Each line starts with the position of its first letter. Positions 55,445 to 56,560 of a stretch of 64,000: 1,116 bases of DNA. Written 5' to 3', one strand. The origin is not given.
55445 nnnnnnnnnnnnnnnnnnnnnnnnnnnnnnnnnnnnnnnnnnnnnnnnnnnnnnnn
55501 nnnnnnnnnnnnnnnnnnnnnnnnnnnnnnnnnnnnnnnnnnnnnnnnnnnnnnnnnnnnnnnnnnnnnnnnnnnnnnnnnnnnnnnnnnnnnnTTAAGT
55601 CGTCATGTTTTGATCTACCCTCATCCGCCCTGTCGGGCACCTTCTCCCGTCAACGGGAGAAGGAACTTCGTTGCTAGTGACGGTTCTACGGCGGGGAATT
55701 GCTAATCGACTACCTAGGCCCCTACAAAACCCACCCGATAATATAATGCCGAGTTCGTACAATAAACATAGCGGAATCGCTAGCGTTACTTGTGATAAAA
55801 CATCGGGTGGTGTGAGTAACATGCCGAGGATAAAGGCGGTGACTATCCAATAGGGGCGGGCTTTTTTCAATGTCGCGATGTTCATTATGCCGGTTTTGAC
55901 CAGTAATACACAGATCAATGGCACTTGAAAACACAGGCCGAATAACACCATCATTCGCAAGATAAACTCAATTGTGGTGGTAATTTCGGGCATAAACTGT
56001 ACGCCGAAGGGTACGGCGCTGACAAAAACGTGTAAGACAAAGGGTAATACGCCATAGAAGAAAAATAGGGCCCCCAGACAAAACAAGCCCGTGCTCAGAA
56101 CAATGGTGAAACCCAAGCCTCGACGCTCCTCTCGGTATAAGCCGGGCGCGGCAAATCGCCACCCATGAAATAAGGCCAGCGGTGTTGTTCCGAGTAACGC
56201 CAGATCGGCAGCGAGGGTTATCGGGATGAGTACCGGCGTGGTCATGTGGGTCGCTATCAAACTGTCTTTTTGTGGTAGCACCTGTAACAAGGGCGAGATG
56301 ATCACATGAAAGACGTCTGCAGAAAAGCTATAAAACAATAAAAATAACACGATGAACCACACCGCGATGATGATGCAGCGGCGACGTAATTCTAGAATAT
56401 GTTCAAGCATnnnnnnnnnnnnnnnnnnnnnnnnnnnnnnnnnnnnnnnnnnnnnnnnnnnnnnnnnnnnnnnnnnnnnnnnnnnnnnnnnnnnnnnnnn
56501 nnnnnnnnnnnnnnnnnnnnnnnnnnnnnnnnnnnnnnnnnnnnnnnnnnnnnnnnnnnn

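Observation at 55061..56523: tatC inverted relative to tatAB, bracketed by palindromes, with its C-terminal tail encoded by the palindrome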

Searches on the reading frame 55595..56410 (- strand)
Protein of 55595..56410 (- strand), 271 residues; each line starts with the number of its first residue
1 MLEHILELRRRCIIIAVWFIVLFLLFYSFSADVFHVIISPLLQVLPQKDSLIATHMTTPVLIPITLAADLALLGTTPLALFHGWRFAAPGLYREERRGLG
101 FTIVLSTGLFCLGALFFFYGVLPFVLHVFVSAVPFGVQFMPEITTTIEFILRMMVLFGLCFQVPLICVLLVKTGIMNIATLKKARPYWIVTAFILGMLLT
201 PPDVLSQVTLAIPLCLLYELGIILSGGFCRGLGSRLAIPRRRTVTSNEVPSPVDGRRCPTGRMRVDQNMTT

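Call 3: search_protein_families(library=pfam, proteins=[window:55595-56410:-])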
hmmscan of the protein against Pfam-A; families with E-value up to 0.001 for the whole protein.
window:55595-56410:- (271 aa): 1 family
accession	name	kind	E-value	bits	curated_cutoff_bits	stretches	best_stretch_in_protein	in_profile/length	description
PF00902.23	TatC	-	7.7e-54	183.1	25.1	1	3-213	1-208/208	Sec-independent protein translocase protein (TatC)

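Call 5: find_homologous_proteins(query=window:55595-56410:-)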
Query window:55595-56410:- (271 aa): 1036 proteins with E <= 0.001 among 3237 candidates; the best 120 are listed.
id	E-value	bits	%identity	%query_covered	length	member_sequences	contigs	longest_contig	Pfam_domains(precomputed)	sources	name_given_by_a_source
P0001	9.2e-173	591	100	100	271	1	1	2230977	PF00902.24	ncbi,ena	-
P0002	5.2e-126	438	88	86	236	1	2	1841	PF00902.24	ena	-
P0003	2.6e-106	373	79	85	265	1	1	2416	PF00902.24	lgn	-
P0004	2.6e-102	360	72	83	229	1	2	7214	PF00902.24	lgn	-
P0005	2.5e-101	357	72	83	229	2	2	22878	PF00902.24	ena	-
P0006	7.4e-100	352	70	83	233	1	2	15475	PF00902.24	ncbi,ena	-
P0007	3.5e-98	347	74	83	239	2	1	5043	PF00902.24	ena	-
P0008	7.3e-95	336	70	83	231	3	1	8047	PF00902.24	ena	-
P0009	4.8e-93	330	68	83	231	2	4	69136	PF00902.24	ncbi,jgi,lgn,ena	-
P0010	9.2e-93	329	67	85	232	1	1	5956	PF00902.24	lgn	-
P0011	2.4e-92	328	66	85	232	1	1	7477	PF00902.24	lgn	-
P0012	1.7e-91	325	68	83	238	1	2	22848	PF00902.24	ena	-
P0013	2.0e-91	325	67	83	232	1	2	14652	PF00902.24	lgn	-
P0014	6.2e-91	323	68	83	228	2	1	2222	PF00902.24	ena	-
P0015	1.1e-90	322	68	83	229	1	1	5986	PF00902.24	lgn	-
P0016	2.3e-90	321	65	87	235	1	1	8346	PF00902.24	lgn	-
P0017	2.6e-89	318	67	83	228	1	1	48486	PF00902.24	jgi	jgi:sec-independent protein translocase protein TatC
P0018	2.2e-87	311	66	84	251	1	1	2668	PF00902.24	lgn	-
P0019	4.2e-86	307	65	85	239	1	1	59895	PF00902.24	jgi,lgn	jgi:sec-independent protein translocase protein TatC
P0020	2.4e-85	305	65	82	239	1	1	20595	PF00902.24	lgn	-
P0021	5.2e-84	300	63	87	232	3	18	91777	PF00902.24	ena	-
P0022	2.1e-82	295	61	85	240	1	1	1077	PF00902.24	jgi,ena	-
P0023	3.6e-81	291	61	85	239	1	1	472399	PF00902.24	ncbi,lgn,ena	-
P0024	2.5e-79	285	62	83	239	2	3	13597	PF00902.24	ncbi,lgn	-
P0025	6.2e-79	284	60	83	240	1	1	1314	PF00902.24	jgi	jgi:sec-independent protein translocase protein TatC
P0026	8.8e-78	280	56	90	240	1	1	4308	PF00902.24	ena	-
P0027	1.6e-77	279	61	83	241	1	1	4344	PF00902.24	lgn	-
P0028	2.3e-77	278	62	83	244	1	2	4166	PF00902.24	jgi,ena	-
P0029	3.4e-77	278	61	83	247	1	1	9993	PF00902.24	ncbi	-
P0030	4.2e-77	278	58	85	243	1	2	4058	PF00902.24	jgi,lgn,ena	-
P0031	7.8e-77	277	56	87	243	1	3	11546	PF00902.24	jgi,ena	-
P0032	9.6e-77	276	61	83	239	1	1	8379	PF00902.24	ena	-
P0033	1.0e-76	276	61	83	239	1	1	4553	PF00902.24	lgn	-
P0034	1.7e-76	276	60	83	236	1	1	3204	PF00902.24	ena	-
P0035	3.5e-76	275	57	83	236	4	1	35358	PF00902.24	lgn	-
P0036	4.5e-76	274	61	83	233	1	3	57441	PF00902.24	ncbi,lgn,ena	-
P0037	1.0e-75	273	61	83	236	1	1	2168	PF00902.24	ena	-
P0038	1.0e-75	273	60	83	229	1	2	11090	PF00902.24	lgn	-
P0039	1.5e-75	273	58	83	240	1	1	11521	PF00902.24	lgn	-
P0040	1.6e-75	272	59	83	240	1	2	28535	PF00902.24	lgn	-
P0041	1.7e-75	272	57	87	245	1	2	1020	PF00902.24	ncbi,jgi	jgi:sec-independent protein translocase protein TatC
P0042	4.9e-75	271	59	86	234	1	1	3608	PF00902.24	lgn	-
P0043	5.9e-75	271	59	87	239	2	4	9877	PF00902.24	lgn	-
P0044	7.3e-75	270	59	83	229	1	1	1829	PF00902.24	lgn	-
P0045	8.9e-75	270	60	83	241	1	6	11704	PF00902.24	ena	-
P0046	9.7e-75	270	55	91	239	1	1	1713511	PF00902.24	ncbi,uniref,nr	ncbi:Sec-independent protein translocase protein TatC [Legionella massiliensis]|uniref:Sec-independe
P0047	1.1e-74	270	60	83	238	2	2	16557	PF00902.24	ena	-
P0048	1.5e-74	269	59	83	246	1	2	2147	PF00902.24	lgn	-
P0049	1.5e-74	269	57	89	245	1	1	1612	PF00902.24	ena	-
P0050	1.7e-74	269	60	83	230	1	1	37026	PF00902.24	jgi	jgi:sec-independent protein translocase protein TatC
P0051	1.8e-74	269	56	83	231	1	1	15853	PF00902.24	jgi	jgi:sec-independent protein translocase protein TatC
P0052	1.9e-74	269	59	83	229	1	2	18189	PF00902.24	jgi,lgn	-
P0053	1.9e-74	269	61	83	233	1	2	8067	PF00902.24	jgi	jgi:sec-independent protein translocase protein TatC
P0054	2.0e-74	269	58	78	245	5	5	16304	PF00902.24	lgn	-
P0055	2.4e-74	269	58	83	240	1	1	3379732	PF00902.24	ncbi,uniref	ncbi:twin-arginine translocase subunit TatC [Legionella sp. D16C41]|uniref:twin-arginine translocase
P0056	3.5e-74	268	61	83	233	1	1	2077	PF00902.24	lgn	-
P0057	3.8e-74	268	59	83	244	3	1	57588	PF00902.24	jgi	-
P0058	4.1e-74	268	54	94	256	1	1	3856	PF00902.24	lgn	-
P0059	4.5e-74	268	60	83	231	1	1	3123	PF00902.24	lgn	-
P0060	6.2e-74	267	58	89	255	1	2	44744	PF00902.24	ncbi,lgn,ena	-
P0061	6.4e-74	267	56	83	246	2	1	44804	PF00902.24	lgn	-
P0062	7.1e-74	267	59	73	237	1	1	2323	PF00902.24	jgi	-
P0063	7.2e-74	267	56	80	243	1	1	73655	PF00902.24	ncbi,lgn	-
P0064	7.9e-74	267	51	99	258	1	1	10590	PF00902.24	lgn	-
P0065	8.8e-74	267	59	83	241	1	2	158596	PF00902.24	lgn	-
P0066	9.5e-74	267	58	84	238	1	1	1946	PF00902.24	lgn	-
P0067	9.7e-74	267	61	83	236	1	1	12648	PF00902.24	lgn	-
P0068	1.0e-73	267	54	87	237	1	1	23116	PF00902.24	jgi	jgi:sec-independent protein translocase protein TatC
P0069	1.3e-73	266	53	89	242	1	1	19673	PF00902.24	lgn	-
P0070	1.3e-73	266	56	92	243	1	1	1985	PF00902.24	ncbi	-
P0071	1.4e-73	266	57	83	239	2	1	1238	PF00902.24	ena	-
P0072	1.8e-73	266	54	92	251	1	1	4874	PF00902.24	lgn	-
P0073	1.8e-73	266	57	84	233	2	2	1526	PF00902.24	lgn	-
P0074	2.1e-73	265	59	83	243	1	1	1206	PF00902.24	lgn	-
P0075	2.4e-73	265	58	83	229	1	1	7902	PF00902.24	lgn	-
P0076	2.4e-73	265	59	83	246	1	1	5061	PF00902.24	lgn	-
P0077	3.3e-73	265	60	83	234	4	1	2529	PF00902.24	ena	-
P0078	3.6e-73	265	58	70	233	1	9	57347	PF00902.24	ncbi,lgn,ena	-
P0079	4.2e-73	264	58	83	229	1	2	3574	PF00902.24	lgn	-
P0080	4.2e-73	264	58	83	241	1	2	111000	PF00902.24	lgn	-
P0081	4.2e-73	264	52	89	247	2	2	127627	PF00902.24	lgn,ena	-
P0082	4.5e-73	264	59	83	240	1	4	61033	PF00902.24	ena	-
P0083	4.6e-73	264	59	72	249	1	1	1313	PF00902.24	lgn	-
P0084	6.4e-73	264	56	88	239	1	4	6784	PF00902.24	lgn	-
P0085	8.0e-73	264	60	76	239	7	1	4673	PF00902.24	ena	-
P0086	8.7e-73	263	60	83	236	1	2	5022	PF00902.24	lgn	-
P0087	8.9e-73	263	58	85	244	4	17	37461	PF00902.24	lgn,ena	-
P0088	9.4e-73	263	58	83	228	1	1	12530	PF00902.24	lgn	-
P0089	9.6e-73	263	58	83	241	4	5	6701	PF00902.24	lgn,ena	-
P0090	1.6e-72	263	56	83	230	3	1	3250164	PF00902.24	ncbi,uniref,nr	ncbi:twin-arginine translocase subunit TatC [Legionella micdadei]|uniref:twin-arginine translocase s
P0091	1.9e-72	262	52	92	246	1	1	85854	PF00902.24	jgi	jgi:sec-independent protein translocase protein TatC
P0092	2.0e-72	262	58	83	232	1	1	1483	PF00902.24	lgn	-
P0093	2.3e-72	262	58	83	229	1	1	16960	PF00902.24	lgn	-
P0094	2.5e-72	262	57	83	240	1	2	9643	PF00902.24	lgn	-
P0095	2.6e-72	262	57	75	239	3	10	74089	PF00902.24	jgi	jgi:sec-independent protein translocase protein TatC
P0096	3.6e-72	261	59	83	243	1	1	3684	PF00902.24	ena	-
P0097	4.4e-72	261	57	83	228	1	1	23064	PF00902.24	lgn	-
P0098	5.4e-72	261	60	83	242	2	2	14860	PF00902.24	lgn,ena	-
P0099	5.5e-72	261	58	83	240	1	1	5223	PF00902.24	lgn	-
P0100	5.6e-72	261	59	83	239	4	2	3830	PF00902.24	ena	-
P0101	6.2e-72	261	57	84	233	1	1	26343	PF00902.24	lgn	-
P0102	6.3e-72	261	59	83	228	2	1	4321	PF00902.24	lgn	-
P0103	7.0e-72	260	56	83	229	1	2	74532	PF00902.24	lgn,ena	-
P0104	8.0e-72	260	57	84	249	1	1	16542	PF00902.24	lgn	-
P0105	9.3e-72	260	59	83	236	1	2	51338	PF00902.24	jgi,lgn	jgi:sec-independent protein translocase protein TatC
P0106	9.8e-72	260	56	83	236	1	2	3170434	PF00902.24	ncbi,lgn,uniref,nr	ncbi:sec-independent (periplasmic) protein translocase protein TatC [Legionella beliardensis]|uniref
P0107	1.0e-71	260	57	72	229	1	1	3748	PF00902.24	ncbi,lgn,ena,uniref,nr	ncbi:twin-arginine translocase subunit TatC [uncultured Legionella sp.]|uniref:twin-arginine translo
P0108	1.1e-71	260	57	83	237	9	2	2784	PF00902.24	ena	-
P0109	1.3e-71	260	58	83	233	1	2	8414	PF00902.24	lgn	-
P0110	1.5e-71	259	56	83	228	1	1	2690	PF00902.24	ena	-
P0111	1.7e-71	259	57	76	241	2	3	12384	PF00902.24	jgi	jgi:sec-independent protein translocase protein TatC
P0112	1.9e-71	259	55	85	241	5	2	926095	PF00902.24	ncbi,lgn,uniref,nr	ncbi:twin-arginine translocase subunit TatC [Legionella sp. 16cNR16C]|uniref:twin-arginine transloca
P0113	2.2e-71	259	54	83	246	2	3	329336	PF00902.24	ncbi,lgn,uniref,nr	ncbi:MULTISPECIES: twin-arginine translocase subunit TatC [Legionella]|uniref:Sec-independent protei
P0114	2.2e-71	259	55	83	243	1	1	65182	PF00902.24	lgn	-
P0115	2.3e-71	259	55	85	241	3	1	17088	PF00902.24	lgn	-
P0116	2.5e-71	259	57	83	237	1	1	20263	PF00902.24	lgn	-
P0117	2.5e-71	259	58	83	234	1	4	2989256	PF00902.24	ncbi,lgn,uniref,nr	ncbi:Sec-independent protein translocase TatC [Legionella lansingensis]|uniref:Sec-independent prote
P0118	2.6e-71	259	60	72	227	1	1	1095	PF00902.24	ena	-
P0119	3.0e-71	258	55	92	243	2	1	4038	PF00902.24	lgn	-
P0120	3.1e-71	258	56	84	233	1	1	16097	PF00902.24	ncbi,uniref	ncbi:MAG: Sec-independent protein translocase protein TatC [Legionella sp.]|uniref:twin-arginine tra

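Call 6: find_encoding_contigs(protein=P0001, flank=6000, max_places=3)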
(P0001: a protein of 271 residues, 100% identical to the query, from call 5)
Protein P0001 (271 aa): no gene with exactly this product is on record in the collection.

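Call 7: find_encoding_contigs(protein=P0005, flank=8000, max_places=3)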
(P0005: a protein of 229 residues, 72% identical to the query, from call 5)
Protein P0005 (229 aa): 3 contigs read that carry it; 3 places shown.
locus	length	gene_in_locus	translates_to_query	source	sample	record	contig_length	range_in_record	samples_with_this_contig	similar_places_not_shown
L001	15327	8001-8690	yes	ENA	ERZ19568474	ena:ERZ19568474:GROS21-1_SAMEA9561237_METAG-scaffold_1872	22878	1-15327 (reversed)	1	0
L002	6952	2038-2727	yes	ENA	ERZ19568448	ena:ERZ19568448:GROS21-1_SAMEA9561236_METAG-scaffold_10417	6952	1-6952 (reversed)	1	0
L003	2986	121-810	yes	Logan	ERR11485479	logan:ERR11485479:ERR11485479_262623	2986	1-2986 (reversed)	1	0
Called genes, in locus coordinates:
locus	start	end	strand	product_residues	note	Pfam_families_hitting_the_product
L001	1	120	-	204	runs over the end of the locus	PF04060:FeS, PF12838:Fer4_7 (faint), PF13484:Fer4_16 (faint), PF00037:Fer4 (weak), PF13237:Fer4_10, PF14697:Fer4_21, PF13187:Fer4_9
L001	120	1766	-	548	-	PF00133:tRNA-synt_1, PF01406:tRNA-synt_1e (faint), PF01921:tRNA-synt_1f (faint), PF09334:tRNA-synt_1g, PF19303:Anticodon_3 (faint)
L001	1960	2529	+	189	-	PF02441:Flavoprotein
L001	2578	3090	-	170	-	-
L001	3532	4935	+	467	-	PF13638:PIN_4, PF02562:PhoH, PF13604:AAA_30 (weak), PF13245:AAA_19 (weak)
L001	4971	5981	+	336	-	PF00478:IMPDH, PF03060:NMO (faint), PF01070:FMN_dh, PF01645:Glu_synthase (weak)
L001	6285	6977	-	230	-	-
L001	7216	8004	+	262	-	PF00561:Abhydrolase_1 (weak), PF05728:UPF0227 (faint), PF12146:Hydrolase_4, PF12697:Abhydrolase_6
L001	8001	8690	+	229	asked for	PF00902:TatC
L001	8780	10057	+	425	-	PF13173:AAA_14, PF13635:DUF4143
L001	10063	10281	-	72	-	PF02416:TatA_B_E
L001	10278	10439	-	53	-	PF02416:TatA_B_E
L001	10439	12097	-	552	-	PF03109:ABC1, PF27536:UbiB_helical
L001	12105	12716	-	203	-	PF02036:SCP2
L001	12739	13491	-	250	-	PF01209:Ubie_methyltran, PF13489:Methyltransf_23, PF13847:Methyltransf_31, PF08241:Methyltransf_11, PF08242:Methyltransf_12, PF13649:Methyltransf_25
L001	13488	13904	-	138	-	PF08897:DUF1841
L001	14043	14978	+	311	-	PF10988:DUF2807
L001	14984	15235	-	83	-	PF00313:CSD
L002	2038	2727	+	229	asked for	PF00902:TatC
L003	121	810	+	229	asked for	PF00902:TatC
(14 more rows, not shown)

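Call 8: find_encoding_contigs(protein=P0006, flank=8000, max_places=3)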
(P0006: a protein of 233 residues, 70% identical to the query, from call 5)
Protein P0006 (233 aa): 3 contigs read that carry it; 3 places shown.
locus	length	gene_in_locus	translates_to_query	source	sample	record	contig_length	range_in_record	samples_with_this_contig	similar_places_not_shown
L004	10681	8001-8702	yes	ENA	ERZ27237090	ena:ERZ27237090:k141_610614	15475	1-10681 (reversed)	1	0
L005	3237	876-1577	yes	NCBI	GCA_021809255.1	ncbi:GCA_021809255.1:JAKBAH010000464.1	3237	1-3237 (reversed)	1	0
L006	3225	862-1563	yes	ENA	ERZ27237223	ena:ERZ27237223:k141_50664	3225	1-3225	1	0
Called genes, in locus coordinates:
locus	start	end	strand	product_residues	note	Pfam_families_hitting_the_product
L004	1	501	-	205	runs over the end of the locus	PF04060:FeS, PF12797:Fer4_2 (faint), PF12838:Fer4_7 (faint), PF13484:Fer4_16 (faint), PF13187:Fer4_9, PF00037:Fer4 (weak), PF13237:Fer4_10, PF14697:Fer4_21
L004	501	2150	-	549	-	PF00133:tRNA-synt_1, PF01921:tRNA-synt_1f (faint), PF09334:tRNA-synt_1g, PF01406:tRNA-synt_1e (weak)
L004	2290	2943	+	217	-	PF02441:Flavoprotein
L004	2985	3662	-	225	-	-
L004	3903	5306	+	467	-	PF13638:PIN_4, PF13604:AAA_30 (faint), PF02562:PhoH, PF13245:AAA_19 (weak)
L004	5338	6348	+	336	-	PF00478:IMPDH, PF01070:FMN_dh, PF01645:Glu_synthase (weak)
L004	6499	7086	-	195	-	-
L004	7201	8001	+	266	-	PF00561:Abhydrolase_1 (faint), PF00975:Thioesterase (weak), PF12146:Hydrolase_4 (weak), PF12697:Abhydrolase_6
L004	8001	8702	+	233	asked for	PF00902:TatC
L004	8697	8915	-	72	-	PF02416:TatA_B_E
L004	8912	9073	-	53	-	PF02416:TatA_B_E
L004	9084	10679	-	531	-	?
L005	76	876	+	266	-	PF00561:Abhydrolase_1 (faint), PF00975:Thioesterase (weak), PF12146:Hydrolase_4 (weak), PF12697:Abhydrolase_6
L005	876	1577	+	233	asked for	PF00902:TatC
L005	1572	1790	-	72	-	PF02416:TatA_B_E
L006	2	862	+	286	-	?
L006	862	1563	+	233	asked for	PF00902:TatC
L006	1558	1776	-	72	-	PF02416:TatA_B_E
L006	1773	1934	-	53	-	PF02416:TatA_B_E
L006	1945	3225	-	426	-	?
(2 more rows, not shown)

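Call 14: find_encoding_contigs(protein=P0002, flank=8000, max_places=4)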
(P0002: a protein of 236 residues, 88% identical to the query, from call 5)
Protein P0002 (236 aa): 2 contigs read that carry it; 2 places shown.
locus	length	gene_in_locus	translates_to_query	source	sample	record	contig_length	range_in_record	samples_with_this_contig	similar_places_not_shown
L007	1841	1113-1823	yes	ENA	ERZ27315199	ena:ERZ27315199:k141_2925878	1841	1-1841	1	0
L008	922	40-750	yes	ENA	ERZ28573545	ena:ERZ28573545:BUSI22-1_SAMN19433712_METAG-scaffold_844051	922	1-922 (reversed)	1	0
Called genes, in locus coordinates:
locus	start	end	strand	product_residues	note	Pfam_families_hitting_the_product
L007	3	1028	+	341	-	?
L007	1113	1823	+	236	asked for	PF00902:TatC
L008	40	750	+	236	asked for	PF00902:TatC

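Call 15: find_encoding_contigs(protein=P0003, flank=8000, max_places=4)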
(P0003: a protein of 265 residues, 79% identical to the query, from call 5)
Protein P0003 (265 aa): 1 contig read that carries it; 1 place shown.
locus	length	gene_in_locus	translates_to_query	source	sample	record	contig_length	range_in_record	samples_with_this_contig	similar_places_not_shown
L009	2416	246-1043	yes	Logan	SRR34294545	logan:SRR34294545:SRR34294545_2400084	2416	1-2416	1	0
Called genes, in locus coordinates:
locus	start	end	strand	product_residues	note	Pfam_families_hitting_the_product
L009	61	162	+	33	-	-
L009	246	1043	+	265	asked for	PF00902:TatC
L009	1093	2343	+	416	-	PF13173:AAA_14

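Call 20: find_related_loci(query=A1, collection=genome_contigs, flank=8000)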
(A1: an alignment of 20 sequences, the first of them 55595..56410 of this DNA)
Query A1 (271 aa) in genome_contigs; peptide patterns used: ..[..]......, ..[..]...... (x = any residue, [..] = any of these).
599 stretches matched a pattern (row limit reached: there are more); 590 encode a relative of the query (tblastn E <= 1e-3); the best 80 are kept; 80 distinct loci.
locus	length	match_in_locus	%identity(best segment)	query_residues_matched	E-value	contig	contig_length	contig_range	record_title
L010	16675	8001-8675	61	1-225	3e-84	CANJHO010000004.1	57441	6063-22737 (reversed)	MAG: Legionellaceae bacterium isolate RH-20apr16-427 genome assembly, contig: RH-20APR16-C633, whole genome shotgun sequ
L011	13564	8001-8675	51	1-225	4e-70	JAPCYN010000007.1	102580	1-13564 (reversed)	Legionella sp. 515359 NODE_7_length_102580_cov_384.684829, whole genome shotgun sequence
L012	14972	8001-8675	51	1-225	4e-69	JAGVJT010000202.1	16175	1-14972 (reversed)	MAG: Legionellales bacterium isolate SW_42 c_000000037587, whole genome shotgun sequence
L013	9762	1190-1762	58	35-225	2e-68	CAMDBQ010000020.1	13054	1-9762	MAG: Legionella sp. 2055-AUS-E isolate MH-21oct19-150 genome assembly, contig: MH-21oct19-C7358, whole genome shotgun se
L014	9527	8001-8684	56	1-228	2e-68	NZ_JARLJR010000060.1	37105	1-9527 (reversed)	MAG: Legionella sp. isolate MAG_CO105 MetaCoAG_Bin_105_Oxic_k141_867625, whole genome shotgun sequence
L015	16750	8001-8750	49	1-251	3e-67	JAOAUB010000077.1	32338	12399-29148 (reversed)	MAG: Legionellaceae bacterium isolate AF21_PE0_T1_S7_42_24 T1_S7_511_length_32338_cov_14, whole genome shotgun sequence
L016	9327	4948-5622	55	1-226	4e-65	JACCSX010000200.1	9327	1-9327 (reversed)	MAG: Tatlockia sp. isolate MGR_bin59 SD2897-2912_k127_9043139, whole genome shotgun sequence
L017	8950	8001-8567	58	37-225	1e-64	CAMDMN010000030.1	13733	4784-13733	MAG: Legionella sp. 2055-AUS-E isolate MiH-22jul19-370 genome assembly, contig: MiH-22jul19-C9099, whole genome shotgun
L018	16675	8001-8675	51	1-225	8e-63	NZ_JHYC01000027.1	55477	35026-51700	Legionella fairfieldensis ATCC 49588 T345DRAFT_scaffold00022.22_C, whole genome shotgun sequence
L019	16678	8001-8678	48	5-230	7e-60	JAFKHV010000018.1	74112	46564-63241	MAG: Legionella sp. isolate SCN18_10_11_15_R5_P_41_27 SCN18_10_11_15_R5_P_scaffold_184, whole genome shotgun sequence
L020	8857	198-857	49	13-232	1e-58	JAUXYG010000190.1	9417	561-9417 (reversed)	MAG: Legionella sp. isolate C18_concoct.bin.150 C18_k141_509184, whole genome shotgun sequence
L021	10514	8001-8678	46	1-226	2e-57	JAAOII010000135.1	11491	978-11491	MAG: Portiera sp. isolate HC_Bin1 k141_388_135, whole genome shotgun sequence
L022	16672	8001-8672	46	2-225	1e-57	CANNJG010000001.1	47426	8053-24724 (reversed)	MAG: Legionellaceae bacterium isolate ZH-Jul18-112 genome assembly, contig: ZH-Jul18-C367, whole genome shotgun sequence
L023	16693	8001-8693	43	1-231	2e-54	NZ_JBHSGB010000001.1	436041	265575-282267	Rheinheimera marina strain CGMCC 1.15399 velvet_auto_105_1, whole genome shotgun sequence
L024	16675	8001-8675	44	1-225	3e-54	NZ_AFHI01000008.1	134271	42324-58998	Rheinheimera sp. A13L DRAFT__contig00016, whole genome shotgun sequence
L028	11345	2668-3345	42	2-227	3e-53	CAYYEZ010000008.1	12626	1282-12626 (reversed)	MAG TPA_asm: uncultured Legionella sp. isolate SRP135725_co2_59 genome assembly, contig: k141_6212662, whole genome shot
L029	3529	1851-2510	45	4-223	3e-53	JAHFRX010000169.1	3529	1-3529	MAG: Legionellaceae bacterium isolate nzgw584 NODE_78885_length_3530_cov_2.531828, whole genome shotgun sequence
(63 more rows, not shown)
